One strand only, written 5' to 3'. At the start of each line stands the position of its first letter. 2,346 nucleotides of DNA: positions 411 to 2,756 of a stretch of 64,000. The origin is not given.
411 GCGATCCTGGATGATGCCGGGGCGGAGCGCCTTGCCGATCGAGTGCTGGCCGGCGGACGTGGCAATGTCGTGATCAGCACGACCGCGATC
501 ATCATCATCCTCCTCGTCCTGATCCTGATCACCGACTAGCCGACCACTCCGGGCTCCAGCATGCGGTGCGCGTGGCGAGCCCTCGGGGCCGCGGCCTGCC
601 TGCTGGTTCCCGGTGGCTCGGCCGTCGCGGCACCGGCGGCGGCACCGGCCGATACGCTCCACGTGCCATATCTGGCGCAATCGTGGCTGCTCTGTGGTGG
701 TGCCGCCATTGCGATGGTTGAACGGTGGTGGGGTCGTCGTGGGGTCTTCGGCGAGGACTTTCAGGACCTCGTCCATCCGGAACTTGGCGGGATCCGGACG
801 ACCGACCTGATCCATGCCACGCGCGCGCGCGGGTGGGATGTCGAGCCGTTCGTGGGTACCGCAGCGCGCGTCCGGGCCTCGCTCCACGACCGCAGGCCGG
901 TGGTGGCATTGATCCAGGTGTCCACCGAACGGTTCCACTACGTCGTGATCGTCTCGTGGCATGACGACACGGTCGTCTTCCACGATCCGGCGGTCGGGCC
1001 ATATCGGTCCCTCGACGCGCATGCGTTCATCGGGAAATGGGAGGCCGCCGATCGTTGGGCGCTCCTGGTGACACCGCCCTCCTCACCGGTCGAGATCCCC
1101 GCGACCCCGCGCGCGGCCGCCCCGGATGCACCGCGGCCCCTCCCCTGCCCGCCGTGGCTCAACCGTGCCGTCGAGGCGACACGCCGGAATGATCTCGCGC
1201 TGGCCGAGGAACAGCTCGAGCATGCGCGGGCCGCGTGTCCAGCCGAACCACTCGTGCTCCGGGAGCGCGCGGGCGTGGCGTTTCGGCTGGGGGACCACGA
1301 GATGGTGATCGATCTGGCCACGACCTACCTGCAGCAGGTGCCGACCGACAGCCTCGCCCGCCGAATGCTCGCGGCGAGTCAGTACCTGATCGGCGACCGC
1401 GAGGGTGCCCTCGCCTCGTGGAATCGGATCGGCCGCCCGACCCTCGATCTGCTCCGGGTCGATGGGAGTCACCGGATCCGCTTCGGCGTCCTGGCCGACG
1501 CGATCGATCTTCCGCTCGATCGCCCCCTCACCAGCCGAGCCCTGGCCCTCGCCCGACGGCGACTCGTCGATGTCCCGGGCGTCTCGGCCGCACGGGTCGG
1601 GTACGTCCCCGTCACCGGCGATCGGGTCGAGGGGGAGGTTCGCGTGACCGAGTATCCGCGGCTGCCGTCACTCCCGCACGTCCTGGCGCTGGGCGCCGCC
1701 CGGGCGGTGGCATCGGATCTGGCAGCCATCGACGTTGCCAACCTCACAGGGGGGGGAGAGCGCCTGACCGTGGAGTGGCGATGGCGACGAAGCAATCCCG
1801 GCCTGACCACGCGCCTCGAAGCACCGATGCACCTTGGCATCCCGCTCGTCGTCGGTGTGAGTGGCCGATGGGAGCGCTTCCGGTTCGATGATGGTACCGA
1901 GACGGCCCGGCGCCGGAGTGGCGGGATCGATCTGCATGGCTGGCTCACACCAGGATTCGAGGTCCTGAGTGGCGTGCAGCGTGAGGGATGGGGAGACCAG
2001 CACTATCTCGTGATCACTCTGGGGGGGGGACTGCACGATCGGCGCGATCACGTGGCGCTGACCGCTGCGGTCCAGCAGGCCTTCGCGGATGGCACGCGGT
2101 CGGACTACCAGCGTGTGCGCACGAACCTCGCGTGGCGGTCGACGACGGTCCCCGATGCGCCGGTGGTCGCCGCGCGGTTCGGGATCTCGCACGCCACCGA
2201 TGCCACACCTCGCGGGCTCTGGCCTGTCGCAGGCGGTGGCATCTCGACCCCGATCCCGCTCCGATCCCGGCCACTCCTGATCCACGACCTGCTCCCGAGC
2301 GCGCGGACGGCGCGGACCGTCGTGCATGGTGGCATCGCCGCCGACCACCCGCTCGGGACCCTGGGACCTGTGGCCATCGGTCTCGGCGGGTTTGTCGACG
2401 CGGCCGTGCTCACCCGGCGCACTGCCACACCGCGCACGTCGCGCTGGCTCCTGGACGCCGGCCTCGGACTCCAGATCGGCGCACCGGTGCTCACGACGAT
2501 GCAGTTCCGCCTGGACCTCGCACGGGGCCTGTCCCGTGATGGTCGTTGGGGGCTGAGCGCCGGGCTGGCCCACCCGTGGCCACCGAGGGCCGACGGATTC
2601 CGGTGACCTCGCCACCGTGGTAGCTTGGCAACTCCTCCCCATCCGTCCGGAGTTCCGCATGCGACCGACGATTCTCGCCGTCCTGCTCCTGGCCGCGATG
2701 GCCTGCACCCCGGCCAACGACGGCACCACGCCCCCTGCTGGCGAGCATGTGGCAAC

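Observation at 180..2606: PA2779-like tail-anchored protein paired with a C39-like peptidase fused to TPR, POTRA and an Omp85-type barrel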

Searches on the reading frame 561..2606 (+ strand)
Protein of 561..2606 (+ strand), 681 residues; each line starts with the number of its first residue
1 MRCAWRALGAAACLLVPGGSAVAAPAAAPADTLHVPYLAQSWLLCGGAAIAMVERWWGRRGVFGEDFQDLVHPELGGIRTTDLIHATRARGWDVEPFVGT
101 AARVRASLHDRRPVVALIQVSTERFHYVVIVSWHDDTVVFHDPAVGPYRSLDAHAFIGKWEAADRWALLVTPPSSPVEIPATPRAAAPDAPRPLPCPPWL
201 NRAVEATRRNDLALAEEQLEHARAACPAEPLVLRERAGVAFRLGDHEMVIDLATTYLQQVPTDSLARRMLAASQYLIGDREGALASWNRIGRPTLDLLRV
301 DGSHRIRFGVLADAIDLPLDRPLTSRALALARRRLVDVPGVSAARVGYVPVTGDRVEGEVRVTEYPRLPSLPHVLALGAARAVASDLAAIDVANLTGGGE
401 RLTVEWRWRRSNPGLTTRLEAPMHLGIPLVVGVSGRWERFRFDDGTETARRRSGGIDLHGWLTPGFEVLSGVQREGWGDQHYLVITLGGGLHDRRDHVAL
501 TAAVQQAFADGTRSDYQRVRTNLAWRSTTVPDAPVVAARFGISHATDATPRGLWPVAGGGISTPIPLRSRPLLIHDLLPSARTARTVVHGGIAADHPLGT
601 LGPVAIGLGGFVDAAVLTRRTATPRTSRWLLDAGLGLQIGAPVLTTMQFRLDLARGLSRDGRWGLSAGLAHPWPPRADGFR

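Call 3: search_protein_families(library=pfam, proteins=[window:561-2606:+], max_evalue=1)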
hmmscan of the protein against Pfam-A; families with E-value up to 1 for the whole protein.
window:561-2606:+ (681 aa): 6 families
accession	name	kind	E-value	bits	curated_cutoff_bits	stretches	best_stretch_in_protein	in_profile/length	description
PF03412.21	Peptidase_C39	-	3.9e-07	30.4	22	1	45-172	13-130/133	Peptidase C39 family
PF13529.12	Peptidase_C39_2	-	1.6e-05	26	24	1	33-144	1-143/143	Peptidase_C39 like family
PF13428.12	TPR_14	-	0.00098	20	23.5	2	233-272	4-43/44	Tetratricopeptide repeat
PF03704.23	BTAD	-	0.047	14.5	22.1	1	232-292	64-124/146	Bacterial transcriptional activator domain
PF07719.23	TPR_2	-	0.23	12.1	27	0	199-227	4-32/34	Tetratricopeptide repeat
PF11814.14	DUF3335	-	0.29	11.1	25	0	85-145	103-167/206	Peptidase_C39 like family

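Call 4: search_protein_families(library=ncbifam, proteins=[window:561-2606:+], max_evalue=1)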
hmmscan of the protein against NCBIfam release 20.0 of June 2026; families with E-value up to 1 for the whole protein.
window:561-2606:+ (681 aa): 4 families
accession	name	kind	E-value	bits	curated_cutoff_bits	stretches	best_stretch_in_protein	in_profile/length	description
NF033920.0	C39_PA2778_fam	equivalog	4.9e-12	45.8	150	1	34-175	4-149/255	PA2778 family cysteine peptidase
NF045998.1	cleave_ABC_plasm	equivalog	0.00084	17.7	500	1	77-153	40-114/673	Mbov_0121 family peptidase domain-containing ABC transporter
TIGR03796.1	NHLM_micro_ABC1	equivalog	0.0046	15.2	853.3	1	45-154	13-113/710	NHLP family bacteriocin export ABC transporter peptidase/permease/ATPase subunit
TIGR02917.1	PEP_TPR_lipo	equivalog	0.0046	14.9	312.2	1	200-286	231-317/899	XrtA/PEP-CTERM system TPR-repeat protein PrsT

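Call 5: find_homologous_proteins(query=window:561-2606:+, max_evalue=0.001)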
Query window:561-2606:+ (681 aa): 239 proteins with E <= 0.001 among 8000 candidates; the best 120 are listed.
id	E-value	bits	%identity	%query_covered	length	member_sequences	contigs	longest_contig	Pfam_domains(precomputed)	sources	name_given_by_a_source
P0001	0.0e+0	1535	100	100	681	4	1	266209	PF13529.14,PF03412.22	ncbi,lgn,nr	ncbi:MAG TPA: cysteine peptidase family C39 domain-containing protein [Gemmatimonadales bacterium]|n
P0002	0.0e+0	1224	80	100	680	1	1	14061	PF13529.14,PF03412.22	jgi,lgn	-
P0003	0.0e+0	1070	71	100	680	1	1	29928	PF13529.14,PF03412.22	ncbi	-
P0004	0.0e+0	1070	72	100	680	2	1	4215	PF13529.14,PF03412.22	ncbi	-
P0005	0.0e+0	1026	70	97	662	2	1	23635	PF12385.15,PF13529.14,PF13428.13,PF03412.22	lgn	-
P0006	3.1e-176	606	48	99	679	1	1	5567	PF13529.14,PF13428.13,PF03412.22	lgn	-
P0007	9.1e-171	588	46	99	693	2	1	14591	PF12385.15,PF13529.14,PF03412.22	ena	-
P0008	3.4e-170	586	45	95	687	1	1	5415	PF12385.15,PF13529.14,PF03412.22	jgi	jgi:hypothetical protein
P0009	6.5e-170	585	45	98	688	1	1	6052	PF12385.15,PF13529.14,PF03412.22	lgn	-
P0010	1.7e-169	584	45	97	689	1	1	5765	PF12385.15,PF13529.14,PF03412.22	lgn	-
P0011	4.9e-169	582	49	98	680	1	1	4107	PF13529.14,PF13428.13,PF03412.22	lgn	-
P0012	2.4e-168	580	44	96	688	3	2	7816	PF12385.15,PF13529.14,PF03412.22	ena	-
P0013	4.0e-168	579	46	95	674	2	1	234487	PF12385.15,PF13529.14,PF03412.22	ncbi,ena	-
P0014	6.9e-168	578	47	95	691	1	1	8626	PF12385.15,PF13529.14,PF03412.22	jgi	jgi:hypothetical protein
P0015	8.5e-168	578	45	99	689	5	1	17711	PF12385.15,PF13529.14,PF03412.22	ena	-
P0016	1.8e-167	577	46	95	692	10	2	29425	PF12385.15,PF13529.14,PF03412.22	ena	-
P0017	2.4e-167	576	45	98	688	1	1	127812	PF12385.15,PF13529.14,PF03412.22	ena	-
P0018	4.5e-167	576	45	95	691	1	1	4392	PF13529.14,PF13432.13,PF03412.22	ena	-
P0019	7.3e-167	575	46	96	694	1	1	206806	PF12385.15,PF13529.14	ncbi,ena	-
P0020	1.2e-166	574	45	98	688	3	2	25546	PF13529.14,PF03412.22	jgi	jgi:hypothetical protein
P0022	5.0e-166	572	45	96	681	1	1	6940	PF12385.15,PF13529.14,PF03412.22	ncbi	-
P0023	5.1e-166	572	43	97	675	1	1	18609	PF12385.15,PF13529.14,PF03412.22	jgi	jgi:hypothetical protein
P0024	1.3e-165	571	45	99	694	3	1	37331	PF12385.15,PF13529.14,PF03412.22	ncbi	-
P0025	1.4e-163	564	45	95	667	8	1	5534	PF13529.14,PF03412.22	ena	-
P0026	1.1e-161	558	44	95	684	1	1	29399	PF12385.15,PF13529.14,PF03412.22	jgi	jgi:peptidase C39-like protein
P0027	2.1e-161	557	45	94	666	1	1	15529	PF12385.15,PF13529.14,PF03412.22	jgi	jgi:predicted double-glycine peptidase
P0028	1.5e-160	554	44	95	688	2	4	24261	PF12385.15,PF13529.14,PF03412.22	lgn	-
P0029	1.8e-160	554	44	98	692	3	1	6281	PF13529.14,PF13428.13,PF03412.22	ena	-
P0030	6.1e-160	552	44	96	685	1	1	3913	PF13529.14,PF03412.22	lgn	-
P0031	6.8e-160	552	44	96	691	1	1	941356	PF12385.15,PF13529.14,PF03412.22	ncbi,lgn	ncbi:MAG: papain-like cysteine protease family protein [Gemmatimonadota bacterium]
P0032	7.5e-160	552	44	95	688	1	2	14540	PF12385.15,PF13529.14,PF03412.22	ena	-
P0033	9.6e-160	551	44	94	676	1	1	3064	PF12385.15,PF13529.14,PF03412.22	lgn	-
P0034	2.5e-159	550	43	97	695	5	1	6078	PF13529.14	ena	-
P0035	4.0e-159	549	45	96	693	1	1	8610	PF13529.14,PF13428.13,PF03412.22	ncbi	-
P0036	5.8e-159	549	44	95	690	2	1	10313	PF12385.15,PF13529.14,PF03412.22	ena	-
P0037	8.4e-159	548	45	94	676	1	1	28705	PF12385.15,PF13529.14,PF03412.22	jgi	-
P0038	3.5e-158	546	44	100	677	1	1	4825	PF14559.13,PF12385.15,PF13529.14,PF13428.13,PF03412.22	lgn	-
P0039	3.6e-158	546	44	96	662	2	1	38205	PF13529.14,PF03412.22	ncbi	ncbi:MAG: papain-like cysteine protease family protein [Gemmatimonadales bacterium]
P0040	4.2e-158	546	44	94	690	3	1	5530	PF12385.15,PF13529.14,PF03412.22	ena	-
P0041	5.3e-158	546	43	96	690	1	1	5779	PF13529.14,PF03412.22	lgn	-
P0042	1.2e-157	544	44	95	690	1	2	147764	PF12385.15,PF13529.14,PF03412.22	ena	-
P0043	2.2e-157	544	44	98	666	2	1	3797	PF13529.14,PF03412.22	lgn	-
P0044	3.1e-157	543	43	98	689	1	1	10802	PF12385.15,PF13529.14,PF03412.22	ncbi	-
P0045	3.3e-157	543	44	98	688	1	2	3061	PF13529.14,PF03412.22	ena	-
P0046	4.1e-157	543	44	96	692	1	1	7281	PF13529.14,PF03412.22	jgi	-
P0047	8.0e-157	542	43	95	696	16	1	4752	PF12385.15,PF13529.14,PF13428.13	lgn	-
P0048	1.6e-156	541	46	95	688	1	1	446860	PF12385.15,PF13529.14,PF03412.22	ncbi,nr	ncbi:MAG: C39 family peptidase [Gemmatimonadaceae bacterium]|nr:C39 family peptidase [Gemmatimonadac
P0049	2.8e-156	540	44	98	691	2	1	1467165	PF13529.14,PF13428.13,PF03412.22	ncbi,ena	-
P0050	3.4e-156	540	43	96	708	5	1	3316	PF13529.14,PF13428.13,PF03412.22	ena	-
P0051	4.0e-156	539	43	99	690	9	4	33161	PF12385.15,PF13529.14,PF03412.22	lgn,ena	-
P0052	9.5e-156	538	43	98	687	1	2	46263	PF12385.15,PF03412.22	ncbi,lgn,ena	-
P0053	3.5e-155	536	44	98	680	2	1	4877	PF13529.14,PF03412.22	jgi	jgi:hypothetical protein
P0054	8.6e-155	535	44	100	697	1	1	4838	PF13529.14,PF13432.13,PF03412.22,PF07719.24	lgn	-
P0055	1.3e-154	534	43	96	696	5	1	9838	PF12385.15,PF13529.14,PF03412.22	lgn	-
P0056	1.4e-154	534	43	93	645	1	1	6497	PF13529.14,PF03412.22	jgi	jgi:hypothetical protein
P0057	2.3e-154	534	45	98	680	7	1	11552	PF13529.14,PF13428.13,PF03412.22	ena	-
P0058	2.4e-154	534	45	95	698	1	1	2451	PF13529.14,PF13428.13,PF03412.22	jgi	jgi:peptidase C39-like protein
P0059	2.8e-154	533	43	95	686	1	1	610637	PF12385.15,PF13529.14,PF03412.22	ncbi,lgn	ncbi:MAG: papain-like cysteine protease family protein [Gemmatimonadota bacterium]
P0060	2.9e-154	533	45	95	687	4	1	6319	PF13529.14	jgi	jgi:hypothetical protein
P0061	4.6e-154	533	46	95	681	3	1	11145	PF13529.14,PF13428.13,PF03412.22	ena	-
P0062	4.7e-154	533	43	95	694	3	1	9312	PF12385.15,PF13529.14,PF03412.22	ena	-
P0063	5.0e-154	532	44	99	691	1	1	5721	PF12385.15,PF13529.14,PF13432.13,PF03412.22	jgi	jgi:hypothetical protein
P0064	6.0e-154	532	44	95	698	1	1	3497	PF12385.15,PF13529.14,PF03412.22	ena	-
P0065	6.5e-154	532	44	98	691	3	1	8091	PF13529.14,PF03412.22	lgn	-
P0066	7.5e-154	532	42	94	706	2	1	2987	PF13529.14,PF03412.22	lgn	-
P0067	1.8e-153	531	45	94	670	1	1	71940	PF12385.15,PF13529.14,PF13428.13,PF03412.22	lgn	-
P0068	3.0e-153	530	41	98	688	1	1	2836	PF12385.15,PF13529.14,PF03412.22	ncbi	-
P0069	3.3e-153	530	43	95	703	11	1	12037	PF12385.15,PF13529.14,PF03412.22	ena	-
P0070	3.3e-153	530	44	97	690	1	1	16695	PF12385.15,PF13529.14,PF03412.22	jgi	-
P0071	3.4e-153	530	43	95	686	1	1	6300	PF13529.14,PF03412.22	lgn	-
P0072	4.8e-153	529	44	95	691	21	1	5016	PF13529.14,PF03412.22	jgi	jgi:hypothetical protein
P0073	2.4e-152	527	44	99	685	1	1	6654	PF13529.14,PF13428.13,PF03412.22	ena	-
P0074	2.7e-152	527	43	98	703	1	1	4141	PF12385.15,PF13529.14,PF13428.13,PF03412.22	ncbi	-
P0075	3.0e-152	527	45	94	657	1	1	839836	PF12385.15,PF13529.14,PF03412.22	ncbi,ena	-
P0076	4.5e-152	526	43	96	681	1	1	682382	PF14559.13,PF12385.15,PF13529.14,PF13428.13,PF03412.22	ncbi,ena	-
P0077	6.8e-152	525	44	99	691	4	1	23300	PF12385.15,PF13529.14,PF03412.22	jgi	-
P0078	8.7e-152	525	45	88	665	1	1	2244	PF12385.15,PF13529.14,PF03412.22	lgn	-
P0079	1.0e-151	525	45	96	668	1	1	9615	PF13529.14,PF13428.13,PF03412.22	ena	-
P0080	3.8e-151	523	45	95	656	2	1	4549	PF13529.14,PF13428.13,PF03412.22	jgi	jgi:hypothetical protein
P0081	3.8e-151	523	43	96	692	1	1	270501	PF12385.15,PF13529.14,PF03412.22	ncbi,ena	-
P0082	5.5e-151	522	45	95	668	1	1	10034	PF13529.14,PF03412.22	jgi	jgi:hypothetical protein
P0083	8.6e-151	522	44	95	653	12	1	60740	PF13529.14,PF03412.22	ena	-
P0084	1.1e-150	521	44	95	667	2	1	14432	PF14559.13,PF13529.14,PF13428.13,PF03412.22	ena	-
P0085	1.2e-150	521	44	96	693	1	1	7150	PF13529.14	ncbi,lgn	-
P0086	1.3e-150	521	44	95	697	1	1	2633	PF14559.13,PF12385.15,PF13529.14,PF13428.13,PF03412.22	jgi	jgi:hypothetical protein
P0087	1.5e-150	521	44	99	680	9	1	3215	PF13529.14,PF03412.22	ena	-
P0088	1.9e-150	521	43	95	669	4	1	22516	PF12385.15,PF13529.14,PF03412.22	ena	-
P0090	2.0e-150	521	44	97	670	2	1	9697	PF12385.15,PF13529.14,PF03412.22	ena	-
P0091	2.3e-150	520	42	99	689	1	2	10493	PF12385.15,PF13529.14,PF03412.22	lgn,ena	-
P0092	3.1e-150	520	43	95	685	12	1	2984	PF13529.14,PF13428.13,PF03412.22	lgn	-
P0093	6.3e-150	519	44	94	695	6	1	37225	PF13529.14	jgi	-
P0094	1.2e-149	518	45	95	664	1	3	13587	PF13529.14,PF03412.22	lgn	-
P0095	1.6e-149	518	43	96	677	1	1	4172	PF13529.14,PF03412.22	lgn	-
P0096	2.7e-149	517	44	97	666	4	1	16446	PF13529.14,PF13428.13,PF03412.22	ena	-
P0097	1.1e-148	515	43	96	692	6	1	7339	PF13529.14,PF03412.22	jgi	jgi:hypothetical protein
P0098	1.9e-148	514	43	97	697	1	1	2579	PF12385.15,PF13529.14,PF13428.13,PF03412.22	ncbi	-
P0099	2.3e-148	514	44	95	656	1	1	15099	PF12385.15,PF13529.14,PF13428.13,PF03412.22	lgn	-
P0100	2.5e-148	514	44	99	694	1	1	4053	PF13529.14,PF03412.22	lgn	-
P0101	3.1e-148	513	43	100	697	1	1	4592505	PF13529.14,PF13432.13,PF03412.22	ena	-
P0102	3.1e-148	513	43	94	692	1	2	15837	PF14559.13,PF13529.14,PF13432.13,PF13428.13,PF03412.22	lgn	-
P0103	1.0e-147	512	42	93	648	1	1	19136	PF03412.22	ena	-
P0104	1.2e-147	511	43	95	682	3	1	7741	PF13529.14,PF13428.13,PF03412.22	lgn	-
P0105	1.2e-147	511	43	98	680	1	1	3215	PF13529.14,PF13428.13,PF03412.22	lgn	-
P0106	1.3e-147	511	43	98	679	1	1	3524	PF13529.14,PF13428.13,PF03412.22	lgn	-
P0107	1.3e-147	511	43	96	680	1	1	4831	PF13529.14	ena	-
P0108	1.8e-147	511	43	97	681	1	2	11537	PF13529.14,PF03412.22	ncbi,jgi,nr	ncbi:C39 family peptidase [bacterium]|nr:C39 family peptidase [bacterium]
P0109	2.3e-147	510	42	95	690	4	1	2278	PF12385.15,PF13529.14,PF03412.22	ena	-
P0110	2.4e-147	510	44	96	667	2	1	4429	PF12385.15,PF13529.14,PF03412.22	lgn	-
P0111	3.7e-147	510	42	95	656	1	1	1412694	PF13529.14,PF13428.13,PF03412.22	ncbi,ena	-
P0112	1.4e-146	508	44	98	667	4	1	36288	PF13529.14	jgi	-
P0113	2.8e-146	507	44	95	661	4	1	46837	PF13529.14,PF03412.22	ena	-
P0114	3.2e-146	507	43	99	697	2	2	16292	PF13529.14,PF13428.13,PF03412.22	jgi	-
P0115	3.5e-146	507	41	96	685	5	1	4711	PF14559.13,PF13529.14,PF13432.13,PF13428.13,PF03412.22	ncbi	-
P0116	4.3e-146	506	43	97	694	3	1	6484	PF12385.15,PF13529.14,PF13428.13,PF03412.22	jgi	-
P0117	8.4e-146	505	44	95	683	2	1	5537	PF14559.13,PF13529.14,PF13432.13,PF13428.13,PF03412.22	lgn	-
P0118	1.3e-145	505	42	99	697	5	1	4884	PF13529.14,PF13428.13,PF03412.22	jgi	jgi:hypothetical protein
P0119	1.7e-145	504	42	98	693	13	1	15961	PF14559.13,PF12385.15,PF13529.14,PF03412.22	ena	-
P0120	1.9e-145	504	43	98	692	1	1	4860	PF13529.14,PF13428.13,PF03412.22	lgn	-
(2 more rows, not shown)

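Call 6: search_solved_structures(query=window:561-2606:+, max_evalue=10, show_alignments=2)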
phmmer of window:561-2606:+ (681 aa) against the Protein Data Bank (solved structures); distinct sequences matched with E-value up to 10: 8.
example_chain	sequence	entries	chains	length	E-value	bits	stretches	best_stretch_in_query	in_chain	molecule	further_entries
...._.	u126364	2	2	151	0.048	15.2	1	45-152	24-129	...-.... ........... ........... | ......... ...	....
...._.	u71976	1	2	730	0.14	13.6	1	44-152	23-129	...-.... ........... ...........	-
4ry2_A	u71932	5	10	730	0.14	13.6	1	44-152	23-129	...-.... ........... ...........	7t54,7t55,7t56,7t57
8vp3_A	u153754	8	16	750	0.14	13.6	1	44-152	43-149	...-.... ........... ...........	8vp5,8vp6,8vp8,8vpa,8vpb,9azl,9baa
4pmw_A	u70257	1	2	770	0.61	11.5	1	115-189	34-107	DIS3-like exonuclease 2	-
8vp9_A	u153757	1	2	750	1.1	10.7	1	46-152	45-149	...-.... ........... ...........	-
6v9z_A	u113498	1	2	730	1.2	10.5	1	45-152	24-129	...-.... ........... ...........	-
2r77_A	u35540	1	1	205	2.7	9.4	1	66-119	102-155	Phosphatidylethanolamine-binding protein, putative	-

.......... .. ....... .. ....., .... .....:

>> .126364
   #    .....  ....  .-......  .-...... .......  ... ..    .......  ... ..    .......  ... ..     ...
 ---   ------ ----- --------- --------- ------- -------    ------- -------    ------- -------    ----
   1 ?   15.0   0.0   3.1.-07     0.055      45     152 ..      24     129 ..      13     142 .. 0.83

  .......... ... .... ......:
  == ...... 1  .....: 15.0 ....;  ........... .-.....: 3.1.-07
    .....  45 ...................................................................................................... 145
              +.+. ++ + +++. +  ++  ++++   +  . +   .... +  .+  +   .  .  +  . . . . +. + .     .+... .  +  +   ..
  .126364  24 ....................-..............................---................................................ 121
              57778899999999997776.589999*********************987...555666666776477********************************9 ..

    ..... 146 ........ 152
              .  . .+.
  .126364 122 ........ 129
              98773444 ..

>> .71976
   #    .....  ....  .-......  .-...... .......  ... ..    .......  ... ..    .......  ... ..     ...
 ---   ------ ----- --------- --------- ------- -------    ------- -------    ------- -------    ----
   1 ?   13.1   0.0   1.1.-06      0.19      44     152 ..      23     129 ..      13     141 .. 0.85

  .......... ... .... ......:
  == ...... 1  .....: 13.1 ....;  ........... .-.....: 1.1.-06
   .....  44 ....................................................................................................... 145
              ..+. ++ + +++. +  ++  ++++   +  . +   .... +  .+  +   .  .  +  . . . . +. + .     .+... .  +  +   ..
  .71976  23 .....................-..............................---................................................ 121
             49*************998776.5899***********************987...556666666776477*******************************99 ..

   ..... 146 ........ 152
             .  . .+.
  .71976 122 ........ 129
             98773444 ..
